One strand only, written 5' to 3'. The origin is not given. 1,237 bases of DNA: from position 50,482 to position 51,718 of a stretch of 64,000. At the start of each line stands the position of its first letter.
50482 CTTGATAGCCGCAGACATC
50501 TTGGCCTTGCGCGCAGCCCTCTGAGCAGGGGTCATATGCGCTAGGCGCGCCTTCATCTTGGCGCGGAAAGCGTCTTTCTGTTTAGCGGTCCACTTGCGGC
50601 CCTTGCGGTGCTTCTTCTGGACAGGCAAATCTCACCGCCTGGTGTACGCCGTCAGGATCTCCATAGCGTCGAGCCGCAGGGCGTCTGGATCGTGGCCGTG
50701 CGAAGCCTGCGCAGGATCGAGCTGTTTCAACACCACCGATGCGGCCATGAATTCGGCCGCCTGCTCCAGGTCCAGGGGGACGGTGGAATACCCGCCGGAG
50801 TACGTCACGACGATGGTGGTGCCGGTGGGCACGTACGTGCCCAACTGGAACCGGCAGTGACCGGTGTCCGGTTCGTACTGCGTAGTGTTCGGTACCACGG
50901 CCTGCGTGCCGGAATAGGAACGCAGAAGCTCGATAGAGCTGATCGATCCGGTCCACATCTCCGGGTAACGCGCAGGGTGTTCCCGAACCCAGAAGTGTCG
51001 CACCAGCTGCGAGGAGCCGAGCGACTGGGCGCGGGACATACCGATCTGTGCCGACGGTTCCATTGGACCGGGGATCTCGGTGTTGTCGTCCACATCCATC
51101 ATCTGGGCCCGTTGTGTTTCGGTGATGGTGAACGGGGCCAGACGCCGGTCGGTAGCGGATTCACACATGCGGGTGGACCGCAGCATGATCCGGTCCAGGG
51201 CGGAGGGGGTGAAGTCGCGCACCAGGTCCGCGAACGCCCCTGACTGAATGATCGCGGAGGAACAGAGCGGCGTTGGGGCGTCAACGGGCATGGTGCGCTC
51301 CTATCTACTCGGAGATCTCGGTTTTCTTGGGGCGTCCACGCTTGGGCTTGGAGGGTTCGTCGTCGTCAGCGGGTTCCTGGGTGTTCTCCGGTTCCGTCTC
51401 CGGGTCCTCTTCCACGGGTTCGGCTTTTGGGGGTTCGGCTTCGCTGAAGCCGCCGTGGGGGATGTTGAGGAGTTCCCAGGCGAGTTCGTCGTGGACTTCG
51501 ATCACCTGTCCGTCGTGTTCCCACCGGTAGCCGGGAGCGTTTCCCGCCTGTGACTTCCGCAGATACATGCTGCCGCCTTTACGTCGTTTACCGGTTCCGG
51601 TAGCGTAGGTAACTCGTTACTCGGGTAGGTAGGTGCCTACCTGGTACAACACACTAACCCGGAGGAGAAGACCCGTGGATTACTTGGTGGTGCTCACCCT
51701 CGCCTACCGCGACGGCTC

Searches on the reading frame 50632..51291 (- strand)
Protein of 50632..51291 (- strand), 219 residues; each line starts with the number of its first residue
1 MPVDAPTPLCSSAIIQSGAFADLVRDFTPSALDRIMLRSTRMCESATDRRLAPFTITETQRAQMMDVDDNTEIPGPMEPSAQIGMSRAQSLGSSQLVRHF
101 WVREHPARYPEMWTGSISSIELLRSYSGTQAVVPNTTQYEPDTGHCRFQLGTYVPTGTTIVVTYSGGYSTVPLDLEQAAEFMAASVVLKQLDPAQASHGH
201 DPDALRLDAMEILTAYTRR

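Call 9: search_protein_families(library=phrogs, proteins=[window:50632-51291:-], max_evalue=0.001)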
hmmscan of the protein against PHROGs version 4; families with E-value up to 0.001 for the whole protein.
window:50632-51291:- (219 aa): 0 families

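Call 24: search_protein_families(library=pfam, proteins=[window:50632-51291:-], max_evalue=0.01)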
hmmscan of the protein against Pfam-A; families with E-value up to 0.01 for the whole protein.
window:50632-51291:- (219 aa): 0 families

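Call 32: find_related_loci(query=window:50632-51291:-, collection=viral_contigs, flank=6000)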
Query window:50632-51291:- (219 aa) in viral_contigs; peptide patterns used: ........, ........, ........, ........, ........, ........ (x = any residue, [..] = any of these).
19 stretches matched a pattern; 16 encode a relative of the query (tblastn E <= 1e-3); 16 distinct loci.
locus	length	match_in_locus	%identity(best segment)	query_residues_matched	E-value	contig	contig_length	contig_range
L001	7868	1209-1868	89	1-219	7e-134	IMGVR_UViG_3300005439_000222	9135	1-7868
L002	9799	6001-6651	84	4-219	7e-126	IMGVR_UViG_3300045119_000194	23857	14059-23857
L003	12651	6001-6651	84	4-219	2e-123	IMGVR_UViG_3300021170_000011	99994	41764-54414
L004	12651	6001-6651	84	4-219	2e-117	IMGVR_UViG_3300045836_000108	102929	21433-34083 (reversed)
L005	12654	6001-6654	64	3-219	1e-91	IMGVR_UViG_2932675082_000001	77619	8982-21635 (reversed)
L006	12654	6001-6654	63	1-217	6e-91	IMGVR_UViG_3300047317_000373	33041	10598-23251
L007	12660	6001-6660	62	1-219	2e-90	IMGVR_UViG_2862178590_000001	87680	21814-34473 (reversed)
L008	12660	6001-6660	61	1-219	8e-90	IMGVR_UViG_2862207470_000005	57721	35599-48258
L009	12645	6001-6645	64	4-217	2e-89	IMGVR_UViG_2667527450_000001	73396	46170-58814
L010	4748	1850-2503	62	3-219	2e-89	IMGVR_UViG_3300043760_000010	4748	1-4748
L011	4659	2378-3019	62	4-218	4e-86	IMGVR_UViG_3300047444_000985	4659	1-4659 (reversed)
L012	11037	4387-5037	65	4-219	6e-86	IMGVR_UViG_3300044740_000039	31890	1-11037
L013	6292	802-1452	58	4-219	2e-83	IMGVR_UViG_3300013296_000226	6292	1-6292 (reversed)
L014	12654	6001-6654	63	1-217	6e-91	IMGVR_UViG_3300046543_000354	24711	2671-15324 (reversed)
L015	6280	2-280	91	127-219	3e-54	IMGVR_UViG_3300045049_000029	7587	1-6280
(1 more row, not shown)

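Call 35: search_protein_families(library=pfam, proteins=[L001:1872-2849:+, L002:6658-7503:+, L003:6658-7503:+, L004:6658-7455:+, L005:6657-7373:+, L006:6667-7275:+, L007:6666-7190:+, L011:3028-3603:+, L012:5053-5700:+, L013:1549-2286:+], max_evalue=0.1)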
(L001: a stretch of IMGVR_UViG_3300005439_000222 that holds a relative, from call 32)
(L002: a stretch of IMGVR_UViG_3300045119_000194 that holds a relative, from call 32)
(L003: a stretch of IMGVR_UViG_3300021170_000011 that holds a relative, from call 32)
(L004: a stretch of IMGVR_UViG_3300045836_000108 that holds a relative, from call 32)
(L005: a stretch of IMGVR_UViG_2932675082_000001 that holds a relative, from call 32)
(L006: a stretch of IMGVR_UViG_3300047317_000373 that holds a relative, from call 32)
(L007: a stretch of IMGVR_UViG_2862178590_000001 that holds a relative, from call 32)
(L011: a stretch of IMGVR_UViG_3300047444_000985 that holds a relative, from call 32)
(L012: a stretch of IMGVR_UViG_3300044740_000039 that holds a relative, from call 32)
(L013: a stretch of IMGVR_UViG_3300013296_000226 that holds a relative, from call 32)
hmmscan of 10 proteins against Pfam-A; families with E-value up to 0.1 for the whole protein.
L001:1872-2849:+ (325 aa): 3 families
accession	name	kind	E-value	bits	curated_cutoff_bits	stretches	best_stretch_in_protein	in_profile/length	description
PF21107.2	STPRs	-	1.8e-11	44.7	27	3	50-122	1-73/74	STPRs (score and three amino acid peptide repeats)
PF06518.16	DUF1104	-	2e-05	25.3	25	1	35-119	2-86/92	Protein of unknown function (DUF1104)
PF08621.15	RPAP1_N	-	0.011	15.9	25.3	0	86-102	8-24/46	RPAP1-like, N-terminal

L002:6658-7503:+ (281 aa): 2 families
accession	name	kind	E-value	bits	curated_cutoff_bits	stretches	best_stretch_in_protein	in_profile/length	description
PF21107.2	STPRs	-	7.5e-11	42.7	27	4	45-117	1-73/74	STPRs (score and three amino acid peptide repeats)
PF06518.16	DUF1104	-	0.022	15.5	25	0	166-228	23-85/92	Protein of unknown function (DUF1104)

L003:6658-7503:+ (281 aa): 2 families
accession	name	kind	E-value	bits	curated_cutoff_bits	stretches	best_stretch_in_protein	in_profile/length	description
PF21107.2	STPRs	-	1.5e-05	25.8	27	2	91-164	1-74/74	STPRs (score and three amino acid peptide repeats)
PF10506.14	USHBP1_PDZ-bd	-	0.031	14.9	24.5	0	133-163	18-48/65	Harmonin-binding protein USHBP1, PDZ-binding domain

L004:6658-7455:+ (265 aa): 2 families
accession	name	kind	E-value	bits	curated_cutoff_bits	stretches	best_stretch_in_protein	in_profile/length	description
PF06518.16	DUF1104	-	0.013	16.2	25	2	121-186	21-86/92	Protein of unknown function (DUF1104)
PF21107.2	STPRs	-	0.014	16.2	27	1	117-190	1-74/74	STPRs (score and three amino acid peptide repeats)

L005:6657-7373:+ (238 aa): 2 families
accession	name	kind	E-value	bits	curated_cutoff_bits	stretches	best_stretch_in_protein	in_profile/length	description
PF07460.16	NUMOD3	-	2.3e-14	53.5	20.4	2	17-51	3-37/37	NUMOD3 motif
PF00707.27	IF3_C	-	0.092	13.1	34.8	0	86-118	28-60/86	Translation initiation factor IF-3, C-terminal domain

L006:6667-7275:+ (202 aa): 1 family
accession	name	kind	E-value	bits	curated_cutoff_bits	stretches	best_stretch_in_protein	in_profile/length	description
PF07460.16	NUMOD3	-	1.6e-19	69.9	20.4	3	6-41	2-37/37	NUMOD3 motif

L007:6666-7190:+ (174 aa): 1 family
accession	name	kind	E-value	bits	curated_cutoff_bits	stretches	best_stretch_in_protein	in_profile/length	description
PF07460.16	NUMOD3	-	3.4e-14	52.9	20.4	3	6-41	2-37/37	NUMOD3 motif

L011:3028-3603:+ (191 aa): 1 family
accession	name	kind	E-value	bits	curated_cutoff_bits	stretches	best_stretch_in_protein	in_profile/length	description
PF07460.16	NUMOD3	-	2.5e-07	30.9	20.4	2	27-51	1-25/37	NUMOD3 motif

L012:5053-5700:+ (215 aa): 0 families

L013:1549-2286:+ (245 aa): 1 family
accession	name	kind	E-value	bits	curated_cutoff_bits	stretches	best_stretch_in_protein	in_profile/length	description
PF07460.16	NUMOD3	-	7.5e-09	35.8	20.4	2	36-56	1-21/37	NUMOD3 motif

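Call 37: find_related_loci(query=A1, collection=genome_contigs, flank=5000)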
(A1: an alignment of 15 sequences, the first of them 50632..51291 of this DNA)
Query A1 (219 aa) in genome_contigs; peptide patterns used: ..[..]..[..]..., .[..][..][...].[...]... (x = any residue, [..] = any of these).
35 stretches matched a pattern; 10 encode a relative of the query (tblastn E <= 1e-3); 10 distinct loci.
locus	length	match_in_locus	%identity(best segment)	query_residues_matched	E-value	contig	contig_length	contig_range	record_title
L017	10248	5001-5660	64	1-219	4e-92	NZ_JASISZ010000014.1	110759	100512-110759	Streptomyces sp. PH10-H1 NODE_14_length_110759_cov_15.884762, whole genome shotgun sequence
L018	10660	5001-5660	62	1-219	1e-90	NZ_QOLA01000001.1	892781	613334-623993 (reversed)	Streptomyces sp. SDr-06 NODE_1_length_892781_cov_42.790441, whole genome shotgun sequence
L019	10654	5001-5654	63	3-219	1e-90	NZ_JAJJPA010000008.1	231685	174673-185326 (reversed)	Kitasatospora humi strain RB6PN24 8, whole genome shotgun sequence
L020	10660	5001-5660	61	1-219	6e-90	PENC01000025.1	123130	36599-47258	Streptomyces griseocarneus strain 132 NODE_25_length_123130_cov_110.267, whole genome shotgun sequence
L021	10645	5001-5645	64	4-217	1e-89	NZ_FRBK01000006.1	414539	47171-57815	Streptomyces yunnanensis strain CGMCC 4.3555, whole genome shotgun sequence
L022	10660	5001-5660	62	1-219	2e-89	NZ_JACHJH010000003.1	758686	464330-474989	Streptomyces olivoverticillatus strain CECT 3266 Ga0436946_03, whole genome shotgun sequence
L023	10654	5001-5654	61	1-217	2e-88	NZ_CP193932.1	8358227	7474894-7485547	Streptomyces sp. S186 chromosome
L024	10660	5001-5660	55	1-218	2e-78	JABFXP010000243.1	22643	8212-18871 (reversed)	MAG: Catenulispora sp. isolate Bin6.9 NODE_341_length_22643_cov_25.147987, whole genome shotgun sequence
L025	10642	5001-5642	55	3-216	1e-74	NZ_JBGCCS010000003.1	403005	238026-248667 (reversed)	Streptacidiphilus sp. EB129 Ga0558624_003, whole genome shotgun sequence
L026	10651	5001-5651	52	4-219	8e-75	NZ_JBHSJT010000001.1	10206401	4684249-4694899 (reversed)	Amycolatopsis halotolerans strain JCM 13279 tig00000001, whole genome shotgun sequence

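Call 39: search_dna_similar(collection=phages, query=window:50632-51291:-, mode=protein, max_evalue=0.001, max_rows=25)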
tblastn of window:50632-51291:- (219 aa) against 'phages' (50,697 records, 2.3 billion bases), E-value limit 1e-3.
No match.

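Call 45: search_solved_structures(query=A1, max_evalue=1)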
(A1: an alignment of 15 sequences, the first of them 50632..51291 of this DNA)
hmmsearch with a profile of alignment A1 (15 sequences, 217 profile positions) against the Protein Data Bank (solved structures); distinct sequences matched with E-value up to 1: 3.
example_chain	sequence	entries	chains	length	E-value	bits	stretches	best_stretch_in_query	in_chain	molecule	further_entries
6rk4_A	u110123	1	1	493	0.043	16.4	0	144-171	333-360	Lysostaphin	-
9vwe_E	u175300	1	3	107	0.53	12.9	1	102-152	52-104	2D10 light chain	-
4g9m_A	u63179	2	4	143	0.85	12.2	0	109-192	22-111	agglutinin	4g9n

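Call 49: find_homologous_proteins(query=window:50632-51291:-)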
Query window:50632-51291:- (219 aa): 393 proteins with E <= 0.001 among 774 candidates; the best 120 are listed.
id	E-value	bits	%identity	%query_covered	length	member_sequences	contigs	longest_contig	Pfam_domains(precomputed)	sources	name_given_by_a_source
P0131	4.0e-126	437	89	100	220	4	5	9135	-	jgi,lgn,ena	-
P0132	6.2e-125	433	87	100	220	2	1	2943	-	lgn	-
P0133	6.3e-123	426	86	100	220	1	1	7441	-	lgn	-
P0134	9.3e-123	426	86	99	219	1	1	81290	-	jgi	jgi:hypothetical protein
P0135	9.9e-122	422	85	100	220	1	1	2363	-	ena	-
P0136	1.4e-121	422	85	100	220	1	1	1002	-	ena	-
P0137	2.5e-121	421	86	100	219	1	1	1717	-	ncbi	-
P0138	4.3e-121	420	85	100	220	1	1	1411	-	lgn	-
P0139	6.7e-121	420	85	100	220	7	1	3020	-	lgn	-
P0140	1.7e-119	415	85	100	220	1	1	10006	-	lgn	-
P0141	3.4e-119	414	85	100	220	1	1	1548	-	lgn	-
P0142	6.3e-119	413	84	100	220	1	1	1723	-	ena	-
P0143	1.1e-118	412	81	100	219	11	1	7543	-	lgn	-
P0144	2.4e-118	411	84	100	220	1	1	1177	-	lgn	-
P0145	4.5e-118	410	82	100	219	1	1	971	-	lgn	-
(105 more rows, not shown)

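Call 61: predict_structure(alignment_id=A4)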
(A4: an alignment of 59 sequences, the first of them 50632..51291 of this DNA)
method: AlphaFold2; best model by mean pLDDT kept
length: 219 residues; sequences in the alignment: 59
mean_pLDDT: 84.4   pTM: 0.77
mean pLDDT of the five models: 84.4, 82.4, 81.6, 81.3, 80.5
residues with pLDDT >= 90: 128; 70-90: 55; 50-70: 20; < 50: 16
segments of 3 or more residues with pLDDT < 50: 79-91
pLDDT, mean of each block of 10 residues (from residue 1): 79 91 91 95 95 94 73 53 47 71 94 95 85 87 88 77 95 96 93 76 93 91
secondary structure, 60 per line:
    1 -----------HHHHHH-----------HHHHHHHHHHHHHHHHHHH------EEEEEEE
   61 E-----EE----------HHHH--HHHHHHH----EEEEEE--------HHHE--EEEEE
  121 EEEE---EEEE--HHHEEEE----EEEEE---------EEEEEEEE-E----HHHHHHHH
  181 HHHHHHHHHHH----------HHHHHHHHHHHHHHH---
elements in order: H12-17 H29-47 E54-61 H79-82 H85-91 E96-101 E116-124 E128-131 E137-140 E145-149 E159-166 H173-191 H202-216

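Call 65: fold_search(model_id=the predicted structure, library=pdb)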
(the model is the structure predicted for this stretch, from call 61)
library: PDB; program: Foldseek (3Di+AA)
matches with E <= 10: 818; with E <= 0.001: 6
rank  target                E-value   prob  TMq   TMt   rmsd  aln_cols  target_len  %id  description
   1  8hqo_P                2.6e-05  1.00  0.48  0.59   6.0       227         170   12  Neck of DT57C bacteriophage in the full state (released 2023-12-13)
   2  6toa_D                2.8e-05  1.00  0.48  0.53   6.3       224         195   17  Neck of empty GTA particle computed with C6 symmetry (released 2020-07-22)
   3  6toa_C                1.0e-04  1.00  0.47  0.52   6.5       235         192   14  Neck of empty GTA particle computed with C6 symmetry (released 2020-07-22)
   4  8qje_W                1.4e-04  1.00  0.46  0.40   7.2       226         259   14  Neck of phage 812 virion (C12) (released 2024-09-25)
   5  9ilp_a                5.6e-04  1.00  0.51  0.62   5.5       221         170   12  Structure of the bacteriophage T5 portal complex (released 2024-09-18)
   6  8q01_b                5.9e-04  1.00  0.47  0.41   7.1       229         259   14  Neck of phage 812 after tail contraction (C6) (released 2024-08-07)
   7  9lw9_C                2.1e-03  1.00  0.45  0.55   8.2       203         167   12  Bacteriophage Mycofy1 proximal head-to-tail interface (C6 symmetry) (released 2025-04-16)
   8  8zkk_B                5.5e-03  0.82  0.27  0.29  13.0       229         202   14  Portal-tail of Vibrio cholerae typing phage mature VP1 (released 2024-08-14)
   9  9lu7_A                7.8e-03  0.54  0.22  0.21  14.2       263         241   10  Structure of bacteriophage T4 protal-neck mismatch complex gp20-gp14-gp13 assembled in vitro in C6 symmetry (released 2026-02-18)
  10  3dkq_A                1.3e-02  0.20  0.16  0.16  20.2       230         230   11  Crystal structure of Putative Oxygenase (YP_001051978.1) from SHEWANELLA BALTICA OS155 at 2.26 A resolution (released 2008-08-12)
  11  9qn0_B                1.4e-02  0.38  0.21  0.20  20.3       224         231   13  Fe(II)-2-oxoglutarate-dependent pseudomonal iron uptake factor C in complex with 2,4-PDCA (Mn) (released 2026-04-08)
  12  3dkq_C                1.7e-02  0.33  0.20  0.20  17.0       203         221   12  Crystal structure of Putative Oxygenase (YP_001051978.1) from SHEWANELLA BALTICA OS155 at 2.26 A resolution (released 2008-08-12)
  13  9bvq_A                2.1e-02  0.35  0.22  0.10  15.3       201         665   10  Vitamin K-dependent gamma-carboxylase with TMG2 propeptide and glutamate-rich region (released 2025-01-22)
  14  8fxr_b                2.2e-02  0.93  0.40  0.43   8.8       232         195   12  Structure of neck with portal vertex of capsid of Agrobacterium phage Milano (released 2023-12-06)
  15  9lu4_A                3.2e-02  0.38  0.23  0.21  13.8       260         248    9  Structure of bacteriophage T4 neck protein gp13 and gp14 assembled in vitro in C6 symmetry (released 2026-02-18)
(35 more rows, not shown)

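Call 90: list_cluster_members(proteins=[L001:1872-2849:+, L003:6658-7503:+, L002:6658-7503:+, L018:5666-6190:+, L019:5661-6275:+, L025:5661-6404:+, L017:5667-6290:+, L023:5667-5888:+, L022:5667-6167:+, L026:5658-6275:+])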
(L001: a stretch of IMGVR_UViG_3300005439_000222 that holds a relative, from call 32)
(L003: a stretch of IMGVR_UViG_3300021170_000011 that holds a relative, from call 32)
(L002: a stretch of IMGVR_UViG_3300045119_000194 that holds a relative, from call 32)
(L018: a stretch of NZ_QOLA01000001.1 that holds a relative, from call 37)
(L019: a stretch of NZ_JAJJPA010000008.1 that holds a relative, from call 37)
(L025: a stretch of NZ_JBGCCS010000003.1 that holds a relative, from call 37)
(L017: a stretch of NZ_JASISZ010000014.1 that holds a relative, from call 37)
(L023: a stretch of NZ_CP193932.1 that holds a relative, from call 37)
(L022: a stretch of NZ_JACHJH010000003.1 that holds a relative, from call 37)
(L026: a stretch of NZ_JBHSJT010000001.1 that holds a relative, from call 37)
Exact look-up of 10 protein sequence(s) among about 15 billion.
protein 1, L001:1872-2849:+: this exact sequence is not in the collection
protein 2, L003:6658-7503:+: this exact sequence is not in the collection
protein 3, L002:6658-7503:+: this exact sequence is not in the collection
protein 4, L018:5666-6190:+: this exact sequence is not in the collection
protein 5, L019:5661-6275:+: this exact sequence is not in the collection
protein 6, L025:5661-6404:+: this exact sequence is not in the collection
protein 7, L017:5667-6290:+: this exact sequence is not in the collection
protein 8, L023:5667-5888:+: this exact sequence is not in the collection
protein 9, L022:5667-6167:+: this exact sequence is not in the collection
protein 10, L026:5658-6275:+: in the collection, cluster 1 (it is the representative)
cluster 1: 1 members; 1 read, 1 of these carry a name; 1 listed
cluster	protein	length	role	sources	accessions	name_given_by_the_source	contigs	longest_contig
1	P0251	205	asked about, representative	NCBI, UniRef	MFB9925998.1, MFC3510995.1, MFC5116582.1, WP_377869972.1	NUMOD3 domain-containing DNA-binding protein [Amycolatopsis halotolerans] | NUMOD3 domain-containing DNA-binding protein n=1 Tax=Amycolatopsis halotolerans ...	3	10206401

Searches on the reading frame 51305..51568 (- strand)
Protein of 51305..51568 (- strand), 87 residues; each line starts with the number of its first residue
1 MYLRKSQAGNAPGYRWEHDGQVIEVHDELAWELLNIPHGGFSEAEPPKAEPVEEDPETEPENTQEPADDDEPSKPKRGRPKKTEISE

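Call 9: search_protein_families(library=phrogs, proteins=[window:51305-51568:-], max_evalue=0.001)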
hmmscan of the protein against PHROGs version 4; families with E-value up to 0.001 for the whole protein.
window:51305-51568:- (87 aa): 1 family
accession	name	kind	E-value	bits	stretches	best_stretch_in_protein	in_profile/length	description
phrog_748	-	connector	0.00083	20.9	1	18-68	7-57/63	head-tail connector protein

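Call 24: search_protein_families(library=pfam, proteins=[window:51305-51568:-], max_evalue=0.01)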
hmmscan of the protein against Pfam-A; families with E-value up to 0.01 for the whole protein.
window:51305-51568:- (87 aa): 0 families
